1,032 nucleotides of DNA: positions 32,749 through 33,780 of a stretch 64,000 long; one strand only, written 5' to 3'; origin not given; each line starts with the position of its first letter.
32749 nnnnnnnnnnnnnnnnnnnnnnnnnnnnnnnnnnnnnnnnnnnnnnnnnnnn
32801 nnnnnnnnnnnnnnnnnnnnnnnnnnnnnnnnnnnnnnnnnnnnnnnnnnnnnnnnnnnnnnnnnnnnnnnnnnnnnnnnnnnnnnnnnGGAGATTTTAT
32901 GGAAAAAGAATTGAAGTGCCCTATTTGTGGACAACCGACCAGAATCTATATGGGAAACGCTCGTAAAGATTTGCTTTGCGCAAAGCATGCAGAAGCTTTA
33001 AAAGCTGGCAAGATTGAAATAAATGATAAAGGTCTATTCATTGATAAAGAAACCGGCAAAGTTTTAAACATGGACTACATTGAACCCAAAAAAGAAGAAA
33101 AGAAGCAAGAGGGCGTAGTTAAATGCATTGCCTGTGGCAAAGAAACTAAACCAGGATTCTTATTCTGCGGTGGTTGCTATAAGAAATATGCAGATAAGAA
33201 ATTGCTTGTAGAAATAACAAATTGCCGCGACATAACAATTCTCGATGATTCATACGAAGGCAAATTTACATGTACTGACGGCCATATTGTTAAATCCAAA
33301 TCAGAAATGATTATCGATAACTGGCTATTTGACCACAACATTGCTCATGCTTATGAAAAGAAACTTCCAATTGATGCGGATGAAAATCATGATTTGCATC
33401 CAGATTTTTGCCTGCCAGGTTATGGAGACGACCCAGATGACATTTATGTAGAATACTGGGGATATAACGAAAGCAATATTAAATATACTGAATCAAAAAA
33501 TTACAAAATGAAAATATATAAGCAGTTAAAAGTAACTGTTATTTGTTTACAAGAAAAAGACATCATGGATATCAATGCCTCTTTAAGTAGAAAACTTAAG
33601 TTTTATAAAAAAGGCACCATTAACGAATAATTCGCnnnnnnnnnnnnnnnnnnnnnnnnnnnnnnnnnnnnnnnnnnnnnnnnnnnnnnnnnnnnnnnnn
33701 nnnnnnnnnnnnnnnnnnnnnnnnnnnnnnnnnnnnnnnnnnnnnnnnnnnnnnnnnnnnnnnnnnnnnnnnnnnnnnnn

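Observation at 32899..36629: Candidate undescribed two-gene system: Zn-ribbon nuclease + UvrD-like helicase sharing a PDF...E(Y/H)(W/Y)G nuclease-like module, plus topoisomerase-type Zn fingers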

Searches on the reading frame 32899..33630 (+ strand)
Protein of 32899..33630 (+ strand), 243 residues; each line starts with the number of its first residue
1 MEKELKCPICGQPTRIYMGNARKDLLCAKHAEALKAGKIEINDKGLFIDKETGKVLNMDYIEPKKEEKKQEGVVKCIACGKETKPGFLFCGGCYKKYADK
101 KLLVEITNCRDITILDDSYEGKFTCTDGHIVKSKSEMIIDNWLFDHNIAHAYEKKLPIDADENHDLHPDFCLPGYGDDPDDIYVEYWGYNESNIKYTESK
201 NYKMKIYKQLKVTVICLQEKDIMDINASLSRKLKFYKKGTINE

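Call 3: search_protein_families(library=pfam, proteins=[window:32899-33630:+], max_evalue=0.1)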
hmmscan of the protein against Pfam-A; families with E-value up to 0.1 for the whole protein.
window:32899-33630:+ (243 aa): 4 families
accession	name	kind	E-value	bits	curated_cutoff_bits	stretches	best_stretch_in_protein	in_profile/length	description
PF18912.6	DZR_2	-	0.0015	18.7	27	1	75-97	9-31/56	Double zinc ribbon domain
PF09180.16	ProRS-C_1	-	0.007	16.9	31.5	0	63-85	44-63/71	Prolyl-tRNA synthetase, C-terminal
PF12773.13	DZR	-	0.041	14.5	27.3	1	76-97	1-22/45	Double zinc ribbon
PF14811.11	TPD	-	0.054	13.8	27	0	100-210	3-102/138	Protein of unknown function TPD sequence-motif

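Call 4: search_protein_families(library=padloc, proteins=[window:32899-33630:+], max_evalue=0.1)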
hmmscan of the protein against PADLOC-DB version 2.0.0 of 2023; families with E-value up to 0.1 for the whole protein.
window:32899-33630:+ (243 aa): 4 families
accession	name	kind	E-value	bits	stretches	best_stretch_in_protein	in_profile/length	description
PDLC05067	PDC-S69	-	1.3e-26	92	1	117-236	175-284/289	-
PDLC05065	PDC-S68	-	1.2e-10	37.8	1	125-213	1102-1184/1221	-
PDLC05066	PDC-S68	-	2.6e-09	33.6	1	127-209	1098-1174/1202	-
PDLC01150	HEAT_CxxC_PDDEXK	-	2.5e-08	31.6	1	124-237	184-288/288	HEAT_CxxC_PD-DEXK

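Call 5: search_protein_families(library=ncbifam, proteins=[window:32899-33630:+], max_evalue=0.1)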
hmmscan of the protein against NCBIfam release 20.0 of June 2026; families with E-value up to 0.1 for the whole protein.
window:32899-33630:+ (243 aa): 1 family
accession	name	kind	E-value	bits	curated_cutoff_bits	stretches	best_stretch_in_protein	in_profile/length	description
NF007463.0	PRK10040.1-2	equivalog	0.049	13.4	93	0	120-138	36-54/58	hypothetical protein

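Call 6: search_protein_families(library=phrogs, proteins=[window:32899-33630:+], max_evalue=0.01)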
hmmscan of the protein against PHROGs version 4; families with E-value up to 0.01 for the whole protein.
window:32899-33630:+ (243 aa): 0 families

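Call 9: search_solved_structures(query=window:32899-33630:+, max_evalue=10, show_alignments=2)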
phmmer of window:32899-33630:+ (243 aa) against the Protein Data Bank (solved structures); distinct sequences matched with E-value up to 10: 8.
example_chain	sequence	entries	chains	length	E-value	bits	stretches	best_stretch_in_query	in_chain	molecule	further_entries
9v21_sC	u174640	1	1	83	0.87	12.4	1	4-41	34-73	Small ribosomal subunit protein eS27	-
9v1j_sC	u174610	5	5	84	0.89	12.3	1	4-41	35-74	Small ribosomal subunit protein eS27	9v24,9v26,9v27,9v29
9iic_C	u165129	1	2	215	0.96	12.2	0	67-106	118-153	E3 ubiquitin-protein ligase RNF31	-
4ljp_A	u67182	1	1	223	1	12.1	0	67-106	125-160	E3 ubiquitin-protein ligase RNF31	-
2bse_D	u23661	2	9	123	1.4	11.7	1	76-126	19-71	LLAMA IMMUNOGLOBULIN | CAMELID VHH5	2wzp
8yat_C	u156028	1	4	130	1.5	11.6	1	75-127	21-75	NB2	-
8k3a_B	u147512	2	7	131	1.5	11.5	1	75-127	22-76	NB2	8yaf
7nxx_B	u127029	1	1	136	1.7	11.4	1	75-127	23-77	nanobody 2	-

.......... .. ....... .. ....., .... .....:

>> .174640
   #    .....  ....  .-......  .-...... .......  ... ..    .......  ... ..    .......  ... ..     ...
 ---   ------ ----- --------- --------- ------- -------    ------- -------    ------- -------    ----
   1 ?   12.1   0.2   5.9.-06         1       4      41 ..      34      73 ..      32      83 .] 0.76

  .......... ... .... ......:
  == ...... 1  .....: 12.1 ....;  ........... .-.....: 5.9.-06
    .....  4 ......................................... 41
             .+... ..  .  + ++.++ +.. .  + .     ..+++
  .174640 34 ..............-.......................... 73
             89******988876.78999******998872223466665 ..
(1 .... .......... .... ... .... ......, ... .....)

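Call 10: find_homologous_proteins(query=window:32899-33630:+, max_evalue=0.001)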
Query window:32899-33630:+ (243 aa): 302 proteins with E <= 0.001 among 451 candidates; the best 120 are listed.
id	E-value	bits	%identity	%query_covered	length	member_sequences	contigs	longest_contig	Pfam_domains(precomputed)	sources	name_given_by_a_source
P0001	4.3e-151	520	90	100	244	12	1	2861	-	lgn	-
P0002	3.0e-145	500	87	99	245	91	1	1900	-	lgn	-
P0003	2.5e-143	494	86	100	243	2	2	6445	-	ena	-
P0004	2.6e-143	494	85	100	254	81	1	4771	-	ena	-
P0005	1.3e-142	492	85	99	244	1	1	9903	-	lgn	-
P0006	2.6e-142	491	84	100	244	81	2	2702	-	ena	-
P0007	6.2e-141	486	85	100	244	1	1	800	-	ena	-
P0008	1.0e-139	482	83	100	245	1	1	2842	-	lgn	-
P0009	1.1e-139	482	83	100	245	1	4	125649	-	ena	-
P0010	1.2e-139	482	83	100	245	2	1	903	-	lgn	-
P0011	1.7e-139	482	83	100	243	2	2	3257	-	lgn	-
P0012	2.2e-139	481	83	100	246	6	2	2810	-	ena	-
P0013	3.0e-139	481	84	99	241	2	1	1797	-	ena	-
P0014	4.3e-139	480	83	100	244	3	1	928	-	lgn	-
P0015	5.9e-138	477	82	100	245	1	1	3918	-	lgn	-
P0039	1.2e-130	453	80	100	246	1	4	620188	-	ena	-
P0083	2.0e-87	311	57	100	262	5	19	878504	-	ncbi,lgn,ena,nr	ncbi:MAG: hypothetical protein IJQ37_00840 [Clostridia bacterium]|nr:hypothetical protein [Clostridi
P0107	8.8e-81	289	54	97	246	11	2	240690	-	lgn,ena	-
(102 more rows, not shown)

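Call 16: find_encoding_contigs(protein=P0083, flank=10000, max_places=4)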
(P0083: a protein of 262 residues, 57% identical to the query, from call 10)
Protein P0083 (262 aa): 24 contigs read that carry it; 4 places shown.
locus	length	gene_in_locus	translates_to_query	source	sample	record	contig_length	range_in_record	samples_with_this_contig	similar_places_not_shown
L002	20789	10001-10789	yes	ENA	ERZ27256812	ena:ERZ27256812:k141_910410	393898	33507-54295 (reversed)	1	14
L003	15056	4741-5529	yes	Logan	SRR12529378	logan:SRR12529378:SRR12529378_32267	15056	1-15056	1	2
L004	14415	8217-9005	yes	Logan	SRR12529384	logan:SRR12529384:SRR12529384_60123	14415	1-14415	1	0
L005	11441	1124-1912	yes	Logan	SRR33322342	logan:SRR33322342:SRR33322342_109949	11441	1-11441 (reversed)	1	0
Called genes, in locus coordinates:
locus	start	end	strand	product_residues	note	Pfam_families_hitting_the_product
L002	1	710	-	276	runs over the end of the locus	PF20434:BD-FAE, PF07859:Abhydrolase_3, PF01738:DLH (faint), PF00326:Peptidase_S9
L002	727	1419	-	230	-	PF21778:DUF6873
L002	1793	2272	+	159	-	PF00583:Acetyltransf_1, PF13302:Acetyltransf_3 (weak), PF13673:Acetyltransf_10, PF13508:Acetyltransf_7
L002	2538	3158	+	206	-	PF12844:HTH_19, PF13560:HTH_31, PF15731:MqsA_antitoxin (faint), PF01381:HTH_3, PF13443:HTH_26 (weak)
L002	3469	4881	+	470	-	PF01554:MatE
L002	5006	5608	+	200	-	-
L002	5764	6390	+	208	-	PF13527:Acetyltransf_9 (weak), PF00583:Acetyltransf_1, PF13508:Acetyltransf_7 (weak)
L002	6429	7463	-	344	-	PF00437:T2SSE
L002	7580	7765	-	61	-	PF00830:Ribosomal_L28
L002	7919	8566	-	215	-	PF02390:Methyltransf_4, PF13847:Methyltransf_31, PF08241:Methyltransf_11 (weak), PF08242:Methyltransf_12, PF13649:Methyltransf_25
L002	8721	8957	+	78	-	PF04070:DUF378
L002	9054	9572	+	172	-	PF03073:TspO_MBR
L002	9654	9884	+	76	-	PF00381:PTS-HPr (weak)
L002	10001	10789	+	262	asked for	-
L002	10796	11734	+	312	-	PF10881:DUF2726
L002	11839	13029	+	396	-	PF00768:Peptidase_S11, PF13354:Beta-lactamase2, PF07943:PBP5_C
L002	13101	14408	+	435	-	PF00919:UPF0004, PF04055:Radical_SAM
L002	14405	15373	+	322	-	PF01479:S4 (weak), PF00849:PseudoU_synth_2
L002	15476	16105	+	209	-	PF14681:UPRTase, PF00156:Pribosyltran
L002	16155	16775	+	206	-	PF12464:Mac, PF00132:Hexapep, PF14602:Hexapep_2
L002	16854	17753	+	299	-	PF03418:Peptidase_A25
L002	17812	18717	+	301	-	PF07454:SpoIIP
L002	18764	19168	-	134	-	-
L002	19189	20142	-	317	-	PF02230:Abhydrolase_2 (faint), PF00561:Abhydrolase_1 (weak), PF12146:Hydrolase_4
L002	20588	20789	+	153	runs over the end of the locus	-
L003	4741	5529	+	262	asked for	-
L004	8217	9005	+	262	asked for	-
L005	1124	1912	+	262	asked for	-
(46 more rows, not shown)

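Call 17: find_encoding_contigs(protein=P0107, flank=10000, max_places=3)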
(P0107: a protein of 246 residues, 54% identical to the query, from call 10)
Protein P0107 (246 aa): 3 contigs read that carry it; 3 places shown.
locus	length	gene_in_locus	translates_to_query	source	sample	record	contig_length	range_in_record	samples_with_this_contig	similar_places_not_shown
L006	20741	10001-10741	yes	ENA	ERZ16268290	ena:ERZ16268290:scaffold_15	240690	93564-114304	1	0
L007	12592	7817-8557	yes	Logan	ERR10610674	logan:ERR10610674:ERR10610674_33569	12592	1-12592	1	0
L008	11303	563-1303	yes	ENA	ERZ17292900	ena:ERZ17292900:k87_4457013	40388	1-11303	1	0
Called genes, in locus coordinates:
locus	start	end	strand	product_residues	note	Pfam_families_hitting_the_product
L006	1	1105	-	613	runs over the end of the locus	PF02368:Big_2, PF21764:Invasin_D4 (faint), PF26182:Ig_NUP210_5th (faint), PF26918:Ig_Eae (weak), PF02368:Big_2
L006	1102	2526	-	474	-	PF03215:Rad17 (faint), PF00005:ABC_tran, PF17912:OB_MalK (faint)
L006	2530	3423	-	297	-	PF00528:BPD_transp_1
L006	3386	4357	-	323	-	PF00528:BPD_transp_1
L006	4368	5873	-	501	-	PF01547:SBP_bac_1, PF13416:SBP_bac_8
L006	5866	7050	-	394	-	PF04616:Glyco_hydro_43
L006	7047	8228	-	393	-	PF16396:DUF5005 (faint), PF04616:Glyco_hydro_43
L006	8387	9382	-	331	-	PF01210:NAD_Gly3P_dh_N, PF03807:F420_oxidored (faint), PF07479:NAD_Gly3P_dh_C, PF20618:GPD_NAD_C_bact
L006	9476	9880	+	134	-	-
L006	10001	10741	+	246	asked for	-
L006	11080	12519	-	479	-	PF00733:Asn_synthase, PF01467:CTP_transf_like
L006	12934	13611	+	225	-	PF04991:LicD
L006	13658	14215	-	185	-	PF00534:Glycos_transf_1, PF13692:Glyco_trans_1_4, PF13524:Glyco_trans_1_2, PF20706:GT4-conflict (weak)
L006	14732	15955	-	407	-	PF13439:Glyco_transf_4 (weak), PF00534:Glycos_transf_1, PF13692:Glyco_trans_1_4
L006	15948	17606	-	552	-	PF01943:Polysacc_synt, PF13440:Polysacc_synt_3 (weak)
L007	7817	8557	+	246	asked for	-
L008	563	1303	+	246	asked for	-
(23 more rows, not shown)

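Call 18: find_encoding_contigs(protein=P0039, flank=10000, max_places=3)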
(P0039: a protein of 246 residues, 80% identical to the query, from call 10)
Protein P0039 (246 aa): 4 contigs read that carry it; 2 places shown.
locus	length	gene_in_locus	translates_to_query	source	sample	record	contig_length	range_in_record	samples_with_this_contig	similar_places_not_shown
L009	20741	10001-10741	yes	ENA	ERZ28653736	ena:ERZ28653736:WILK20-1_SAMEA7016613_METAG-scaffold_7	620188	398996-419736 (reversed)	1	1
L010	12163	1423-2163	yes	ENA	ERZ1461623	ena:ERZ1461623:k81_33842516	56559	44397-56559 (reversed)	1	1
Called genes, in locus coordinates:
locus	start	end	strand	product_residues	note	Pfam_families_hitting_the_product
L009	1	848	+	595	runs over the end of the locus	PF00753:Lactamase_B (faint), PF19583:ODP, PF12724:Flavodoxin_5 (weak), PF01613:Flavin_Reduct, PF21349:RUBY_RBDX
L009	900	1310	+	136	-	PF02698:DUF218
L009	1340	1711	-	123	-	PF01325:Fe_dep_repress, PF02742:Fe_dep_repr_C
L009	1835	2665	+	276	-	PF03006:HlyIII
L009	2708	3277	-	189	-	PF01330:RuvA_N, PF14520:HHH_5, PF07499:RuvA_C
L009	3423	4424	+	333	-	PF05496:RuvB_N, PF13173:AAA_14 (weak), PF00004:AAA, PF00910:RNA_helicase (faint), PF07728:AAA_5, PF17864:AAA_lid_4, PF05491:WHD_RuvB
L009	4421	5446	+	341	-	PF02547:Queuosine_synth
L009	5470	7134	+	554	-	PF00749:tRNA-synt_1c, PF19269:Anticodon_2 (faint)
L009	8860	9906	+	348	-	PF02661:Fic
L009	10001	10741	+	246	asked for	-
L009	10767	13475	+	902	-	PF00580:UvrD-helicase (weak), PF13086:AAA_11, PF13245:AAA_19, PF13604:AAA_30 (weak), PF01443:Viral_helicase1 (faint), PF13087:AAA_12, PF10881:DUF2726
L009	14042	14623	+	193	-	PF01648:ACPS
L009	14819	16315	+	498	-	PF08757:CotH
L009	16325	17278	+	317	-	PF08902:DUF1848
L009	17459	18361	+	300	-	PF00294:PfkB, PF08543:Phos_pyr_kin (weak)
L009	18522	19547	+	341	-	PF00356:LacI, PF00532:Peripla_BP_1, PF13407:Peripla_BP_4, PF13377:Peripla_BP_3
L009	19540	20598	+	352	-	PF00528:BPD_transp_1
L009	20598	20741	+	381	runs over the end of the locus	PF00528:BPD_transp_1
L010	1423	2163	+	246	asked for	-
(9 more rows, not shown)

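Call 20: search_protein_families(library=padloc, proteins=[L009:10767-13475:+, L002:10796-11734:+], max_evalue=0.1)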
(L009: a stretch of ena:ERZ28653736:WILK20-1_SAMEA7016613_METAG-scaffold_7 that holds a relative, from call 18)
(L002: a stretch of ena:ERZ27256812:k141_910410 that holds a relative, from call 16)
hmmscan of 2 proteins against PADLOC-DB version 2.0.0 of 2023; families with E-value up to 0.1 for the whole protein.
L009:10767-13475:+ (902 aa): 11 families
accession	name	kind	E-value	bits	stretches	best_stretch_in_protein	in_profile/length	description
PDLC03924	MkoC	-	7.6e-55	184.5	2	449-722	625-950/1136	-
PDLC03920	MkoA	-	1.4e-44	150.7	1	182-735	616-1099/1112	-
PDLC05009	PDC-S37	-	2.8e-40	136.1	2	478-662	934-1114/1550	-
PDLC03921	MkoA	-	6.5e-37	124.8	2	481-740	1296-1593/1607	-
PDLC02194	Hhe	-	2.7e-20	69.3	2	481-603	1380-1494/1911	-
PDLC04140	mad8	-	9.4e-07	26.6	1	194-358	25-150/314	mads_8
PDLC05065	PDC-S68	-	2.1e-06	23.8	2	186-227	610-651/1221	-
PDLC00117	GajB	-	4.5e-05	20.1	1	196-250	27-85/604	UrvD helicase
PDLC02895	DpdJ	-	0.002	13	1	644-719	372-457/2112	DpdJ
PDLC01439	typeIV_DinG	-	0.0089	12.7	1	189-247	26-83/575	CAS-IV-A; associated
PDLC00112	GajB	-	0.0094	12.6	1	201-249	23-74/581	UrvD helicase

L002:10796-11734:+ (312 aa): 0 families

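Call 22: search_protein_families(library=pfam, proteins=[L009:10767-13475:+, L002:10796-11734:+], max_evalue=10)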
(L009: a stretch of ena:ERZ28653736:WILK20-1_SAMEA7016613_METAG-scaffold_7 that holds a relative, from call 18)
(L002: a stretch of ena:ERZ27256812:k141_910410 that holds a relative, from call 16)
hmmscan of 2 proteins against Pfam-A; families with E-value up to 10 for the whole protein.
L009:10767-13475:+ (902 aa): 24 families
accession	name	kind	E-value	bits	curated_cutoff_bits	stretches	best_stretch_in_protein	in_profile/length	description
PF13086.12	AAA_11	-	7e-26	92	27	1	182-518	2-251/257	AAA domain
PF13087.12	AAA_12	-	6.6e-25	88.3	27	1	548-715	4-193/195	AAA domain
PF10881.14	DUF2726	-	1.1e-16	61.1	24.7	1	799-896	27-123/126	Protein of unknown function (DUF2726)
PF13245.12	AAA_19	-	4.7e-16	59.6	25.1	2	186-261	1-77/134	AAA domain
PF13604.12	AAA_30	-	1.1e-09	38.7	27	2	182-245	2-67/191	AAA domain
PF01443.25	Viral_helicase1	-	2.6e-07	31.1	21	3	480-524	58-104/228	Viral superfamily 1 RNA helicase core domain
PF00580.27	UvrD-helicase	-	5.8e-07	29.9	23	1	182-516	1-250/271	UvrD/REP helicase N-terminal domain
PF04480.18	DUF559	-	0.00022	21.5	20.6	1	837-898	48-106/109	Protein of unknown function (DUF559)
PF20720.3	nSTAND3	-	0.00044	20.4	27.2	1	187-242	8-62/155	Novel STAND NTPase 3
PF18741.7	MTES_1575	-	0.00048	20.6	38.2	1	829-885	26-80/96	REase_MTES_1575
PF09848.15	SLFN-g3_helicase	-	0.0017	18.1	24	1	198-248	3-55/354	Schlafen group 3, DNA/RNA helicase domain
PF00270.35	DEAD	-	0.0024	18.1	26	1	185-258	3-82/167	DEAD/DEAH box helicase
PF02492.25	cobW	-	0.0028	17.7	20.7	1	198-236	2-39/180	CobW/HypB/UreG, nucleotide-binding domain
PF13538.12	UvrD_C_2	-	0.003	17.8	27.4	1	666-713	4-52/52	UvrD-like helicase C-terminal domain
PF04851.21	ResIII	-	0.0058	17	22.5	1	195-270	22-81/164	Type III restriction enzyme, res subunit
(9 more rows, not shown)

L002:10796-11734:+ (312 aa): 9 families
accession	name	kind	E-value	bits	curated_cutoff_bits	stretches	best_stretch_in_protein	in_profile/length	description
PF10881.14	DUF2726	-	6.5e-17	61.9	24.7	1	65-177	4-124/126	Protein of unknown function (DUF2726)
PF04480.18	DUF559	-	0.023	15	20.6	1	122-178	51-106/109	Protein of unknown function (DUF559)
PF00628.35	PHD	-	0.034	14.6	24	1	16-54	1-37/47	PHD-finger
PF18741.7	MTES_1575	-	0.045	14.3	38.2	1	112-179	26-95/96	REase_MTES_1575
PF18912.6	DZR_2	-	0.14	12.4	27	1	2-45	9-53/56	Double zinc ribbon domain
PF02591.20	Zn_ribbon_9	-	0.3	11.6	29.1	1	24-37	20-32/33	C4-type zinc ribbon domain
PF21344.3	Zn_ribbon_LysW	-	2.9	8.1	27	1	24-35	17-28/46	Alpha-aminoadipate carrier protein LysW-like, globular domain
PF01753.24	zf-MYND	-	3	8.4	22.7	0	16-46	1-29/39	MYND finger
PF04981.18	NMD3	-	3.3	7.6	24.9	1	3-43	1-50/243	NMD3 family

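Call 27: find_related_loci(query=A1, collection=genome_contigs, flank=8000)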
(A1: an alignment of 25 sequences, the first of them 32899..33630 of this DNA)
Query A1 (243 aa) in genome_contigs; peptide patterns used: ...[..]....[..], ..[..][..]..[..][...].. (x = any residue, [..] = any of these).
113 stretches matched a pattern; 86 encode a relative of the query (tblastn E <= 1e-3); the best 80 are kept; 80 distinct loci.
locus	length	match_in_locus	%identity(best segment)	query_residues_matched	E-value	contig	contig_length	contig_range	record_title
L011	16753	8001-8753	84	2-243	8e-143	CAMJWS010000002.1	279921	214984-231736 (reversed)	MAG: uncultured Bacillales bacterium isolate SRR12081298_bin.12_metaWRAP_v1.3_MAG genome assembly, contig: ERZ12289774.1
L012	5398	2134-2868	85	1-243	6e-144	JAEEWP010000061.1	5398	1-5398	MAG: Bacillales bacterium isolate Tb.RUG.482 NODE_70529_length_5398_cov_0.805160, whole genome shotgun sequence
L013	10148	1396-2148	83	2-243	1e-141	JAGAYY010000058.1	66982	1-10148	MAG: Bacilli bacterium isolate RGIG8901 Water_deer_Omasum.Co__c552423, whole genome shotgun sequence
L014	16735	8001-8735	84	1-243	6e-140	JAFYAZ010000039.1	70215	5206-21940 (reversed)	MAG: Bacilli bacterium isolate RGIG6926 Sheep_Rumen-5__c1557477, whole genome shotgun sequence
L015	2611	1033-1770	82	1-243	1e-145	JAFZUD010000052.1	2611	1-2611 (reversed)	MAG: Bacilli bacterium isolate RGIG8100 Water_buffalos_Rumen-3__c554316, whole genome shotgun sequence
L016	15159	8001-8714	81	1-243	2e-131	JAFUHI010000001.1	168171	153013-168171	MAG: Bacilli bacterium isolate RGIG4495 Roe_deer_Omasum.Co__c54903, whole genome shotgun sequence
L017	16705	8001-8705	83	7-242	2e-126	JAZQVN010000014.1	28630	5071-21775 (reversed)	MAG: Bacilli bacterium isolate T1900045170_TC20190164.MAGScoT_cleanbin_000006 SGB_5178_k141_1957404, whole genome shotgu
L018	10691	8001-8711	68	2-243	1e-110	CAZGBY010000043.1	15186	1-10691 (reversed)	MAG TPA_asm: uncultured Clostridium sp. isolate SRP225648_co1_592 genome assembly, contig: NODE_9800_length_15186_cov_20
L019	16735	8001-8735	62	1-243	1e-104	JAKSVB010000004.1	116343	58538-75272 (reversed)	MAG: Bacilli bacterium isolate Horse_feces348 MAG348_4, whole genome shotgun sequence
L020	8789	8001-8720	65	7-243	6e-101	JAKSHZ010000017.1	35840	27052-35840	MAG: Bacilli bacterium isolate Horse_feces8 MAG008_17, whole genome shotgun sequence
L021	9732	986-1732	63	5-243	4e-100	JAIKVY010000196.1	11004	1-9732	MAG: Clostridia bacterium isolate RUI414 k141_15282284_flag=0_multi=35.8872_len=11004, whole genome shotgun sequence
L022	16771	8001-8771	57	1-242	2e-93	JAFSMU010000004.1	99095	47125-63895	MAG: Clostridia bacterium isolate RGIG3285 Goat_Reticulum-4__c111867, whole genome shotgun sequence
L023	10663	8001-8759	58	1-242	1e-92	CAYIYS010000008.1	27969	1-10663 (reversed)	MAG TPA_asm: uncultured Eubacteriales bacterium isolate ERP122455_co2_187 genome assembly, contig: NODE_261_length_27969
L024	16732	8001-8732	61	1-242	3e-92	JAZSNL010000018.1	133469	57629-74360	MAG: Bacilli bacterium isolate T1900044551_TS20190017.MAGScoT_cleanbin_000012 SGB_234_k141_782897, whole genome shotgun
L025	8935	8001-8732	58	1-242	9e-90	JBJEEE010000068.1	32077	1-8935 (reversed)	MAG: Bacilli bacterium isolate LOHA10_bin.030 NODE_397_length_32077_cov_7.220567, whole genome shotgun sequence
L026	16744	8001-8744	56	4-242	2e-89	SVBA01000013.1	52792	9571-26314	MAG: Erysipelotrichaceae bacterium isolate SIG216 NODE_231_length_52792_cov_39.972645, whole genome shotgun sequence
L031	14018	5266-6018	49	1-242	7e-75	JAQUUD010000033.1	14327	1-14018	MAG: Clostridia bacterium isolate STD2_135 NODE_15982_length_14327_cov_4.183451_Sandtown_D2, whole genome shotgun sequen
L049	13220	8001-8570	52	63-242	2e-55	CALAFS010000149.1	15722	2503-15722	MAG TPA_asm: uncultured Clostridia bacterium isolate SRR1747055_bin.21_CONCOCT_v1.1_MAG genome assembly, contig: ERZ8082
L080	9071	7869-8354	46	76-242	1e-40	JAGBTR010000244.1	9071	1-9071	MAG: Clostridia bacterium isolate RGIG9437 Yak_Cecum-2__c753098, whole genome shotgun sequence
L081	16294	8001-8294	38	125-229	7e-17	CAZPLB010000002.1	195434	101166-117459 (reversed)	MAG TPA_asm: uncultured Gammaproteobacteria bacterium isolate SRP200132_co2_495 genome assembly, contig: NODE_9_length_1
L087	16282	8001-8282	39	96-188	1e-11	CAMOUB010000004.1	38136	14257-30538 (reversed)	MAG: uncultured Bacillales bacterium isolate SRR873600_bin.94_metaWRAP_v1.3_MAG genome assembly, contig: NODE_1712_lengt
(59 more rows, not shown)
